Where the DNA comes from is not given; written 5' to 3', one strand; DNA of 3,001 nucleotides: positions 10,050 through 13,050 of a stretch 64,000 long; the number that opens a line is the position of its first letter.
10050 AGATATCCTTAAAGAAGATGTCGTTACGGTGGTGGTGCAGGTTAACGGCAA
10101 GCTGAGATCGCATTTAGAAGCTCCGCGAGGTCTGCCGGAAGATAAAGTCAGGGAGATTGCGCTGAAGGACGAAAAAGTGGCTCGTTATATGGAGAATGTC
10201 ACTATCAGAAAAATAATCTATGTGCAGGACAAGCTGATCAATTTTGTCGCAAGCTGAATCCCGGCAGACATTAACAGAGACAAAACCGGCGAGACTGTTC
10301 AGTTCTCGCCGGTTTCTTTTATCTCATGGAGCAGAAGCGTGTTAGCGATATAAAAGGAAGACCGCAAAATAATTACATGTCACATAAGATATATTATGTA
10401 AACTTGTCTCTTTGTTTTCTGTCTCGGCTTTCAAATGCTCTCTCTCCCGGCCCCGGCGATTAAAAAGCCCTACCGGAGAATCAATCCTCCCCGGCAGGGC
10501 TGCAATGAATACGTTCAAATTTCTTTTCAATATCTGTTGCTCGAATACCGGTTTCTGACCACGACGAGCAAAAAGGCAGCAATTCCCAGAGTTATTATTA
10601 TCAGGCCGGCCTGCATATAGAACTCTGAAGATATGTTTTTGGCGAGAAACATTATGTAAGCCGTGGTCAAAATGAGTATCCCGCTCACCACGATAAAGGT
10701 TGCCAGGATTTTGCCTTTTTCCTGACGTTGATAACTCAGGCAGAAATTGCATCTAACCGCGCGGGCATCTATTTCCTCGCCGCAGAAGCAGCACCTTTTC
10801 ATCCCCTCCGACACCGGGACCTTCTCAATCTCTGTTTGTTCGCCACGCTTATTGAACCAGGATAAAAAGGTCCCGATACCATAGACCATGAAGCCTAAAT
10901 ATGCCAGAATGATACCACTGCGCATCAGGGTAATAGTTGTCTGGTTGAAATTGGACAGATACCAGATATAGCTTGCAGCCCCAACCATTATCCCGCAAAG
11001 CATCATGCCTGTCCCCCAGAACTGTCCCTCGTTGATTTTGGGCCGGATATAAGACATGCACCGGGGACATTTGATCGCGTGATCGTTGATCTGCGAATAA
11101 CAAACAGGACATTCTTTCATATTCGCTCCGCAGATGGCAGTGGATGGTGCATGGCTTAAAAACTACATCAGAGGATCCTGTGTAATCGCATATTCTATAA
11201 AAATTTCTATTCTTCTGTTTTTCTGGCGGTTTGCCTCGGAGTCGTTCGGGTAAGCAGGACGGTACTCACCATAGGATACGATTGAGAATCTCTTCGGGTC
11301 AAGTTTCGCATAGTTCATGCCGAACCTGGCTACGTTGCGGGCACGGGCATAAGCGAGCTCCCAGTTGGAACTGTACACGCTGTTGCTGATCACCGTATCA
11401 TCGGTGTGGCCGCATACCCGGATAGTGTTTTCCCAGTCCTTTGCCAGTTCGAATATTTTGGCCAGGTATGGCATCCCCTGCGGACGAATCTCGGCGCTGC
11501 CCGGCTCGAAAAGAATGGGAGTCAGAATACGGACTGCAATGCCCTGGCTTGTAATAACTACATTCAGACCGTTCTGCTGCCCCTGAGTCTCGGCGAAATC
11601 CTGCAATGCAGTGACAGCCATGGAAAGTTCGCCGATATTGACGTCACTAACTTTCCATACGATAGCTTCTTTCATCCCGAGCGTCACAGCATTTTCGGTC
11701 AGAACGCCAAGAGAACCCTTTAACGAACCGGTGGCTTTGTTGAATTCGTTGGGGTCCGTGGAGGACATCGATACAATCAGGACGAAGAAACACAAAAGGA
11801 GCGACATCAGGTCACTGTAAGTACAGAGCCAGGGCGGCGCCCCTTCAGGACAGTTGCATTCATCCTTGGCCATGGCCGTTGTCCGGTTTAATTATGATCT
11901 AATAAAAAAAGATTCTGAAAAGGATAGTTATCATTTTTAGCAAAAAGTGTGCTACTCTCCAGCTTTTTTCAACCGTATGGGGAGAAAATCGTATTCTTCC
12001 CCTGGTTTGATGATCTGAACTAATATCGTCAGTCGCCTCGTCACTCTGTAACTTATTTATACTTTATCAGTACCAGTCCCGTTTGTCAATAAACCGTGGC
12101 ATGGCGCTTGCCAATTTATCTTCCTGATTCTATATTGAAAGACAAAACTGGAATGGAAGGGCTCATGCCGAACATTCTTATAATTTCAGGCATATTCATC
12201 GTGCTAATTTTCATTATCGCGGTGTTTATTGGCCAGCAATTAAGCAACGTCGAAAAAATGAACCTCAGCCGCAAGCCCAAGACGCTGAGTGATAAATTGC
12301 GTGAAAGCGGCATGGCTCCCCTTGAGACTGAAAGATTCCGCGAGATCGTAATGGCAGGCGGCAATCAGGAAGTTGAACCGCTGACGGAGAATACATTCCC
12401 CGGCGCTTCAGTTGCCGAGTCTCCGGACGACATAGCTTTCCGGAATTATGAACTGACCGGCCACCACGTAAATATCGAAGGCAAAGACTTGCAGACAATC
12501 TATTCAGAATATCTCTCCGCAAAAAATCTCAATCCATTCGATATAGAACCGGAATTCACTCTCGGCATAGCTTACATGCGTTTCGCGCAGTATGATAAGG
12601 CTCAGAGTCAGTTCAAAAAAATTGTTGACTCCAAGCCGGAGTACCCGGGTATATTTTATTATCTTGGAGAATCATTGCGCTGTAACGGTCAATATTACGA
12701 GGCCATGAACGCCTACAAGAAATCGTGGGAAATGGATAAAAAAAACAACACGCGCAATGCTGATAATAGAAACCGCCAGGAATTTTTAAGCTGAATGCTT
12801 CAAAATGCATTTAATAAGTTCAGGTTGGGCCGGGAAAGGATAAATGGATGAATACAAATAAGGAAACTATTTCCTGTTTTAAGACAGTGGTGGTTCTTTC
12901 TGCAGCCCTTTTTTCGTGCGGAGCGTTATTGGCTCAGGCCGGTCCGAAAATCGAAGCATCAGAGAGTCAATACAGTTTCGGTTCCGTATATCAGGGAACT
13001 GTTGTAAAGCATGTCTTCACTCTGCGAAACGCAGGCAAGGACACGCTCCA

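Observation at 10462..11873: Lower-GC two-gene module: orphan MotB-like stator protein plus a 4-TM protein with duplicated zinc ribbons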

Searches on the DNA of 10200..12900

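Call 64: search_rna_families(source=window, start=10200, end=12900, threshold=evalue, max_evalue=1)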
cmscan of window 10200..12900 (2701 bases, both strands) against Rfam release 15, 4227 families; matches with E-value up to 1: 1.
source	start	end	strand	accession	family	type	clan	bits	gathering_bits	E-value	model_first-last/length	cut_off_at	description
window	12765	12856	+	RF02081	STnc550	Gene; sRNA;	-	16.8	48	0.43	209-304/388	no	Enterobacterial sRNA STnc550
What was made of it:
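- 11874..12095 (.): Divergent intergenic region upstream of motB2; in most relatives a Crp/Fnr-like cNMP-binding gene sits here. No Rfam family matches (call 64).
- Tried and rejected: A scan of the locus for a riboswitch or leader gave nothing credible (call 64).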
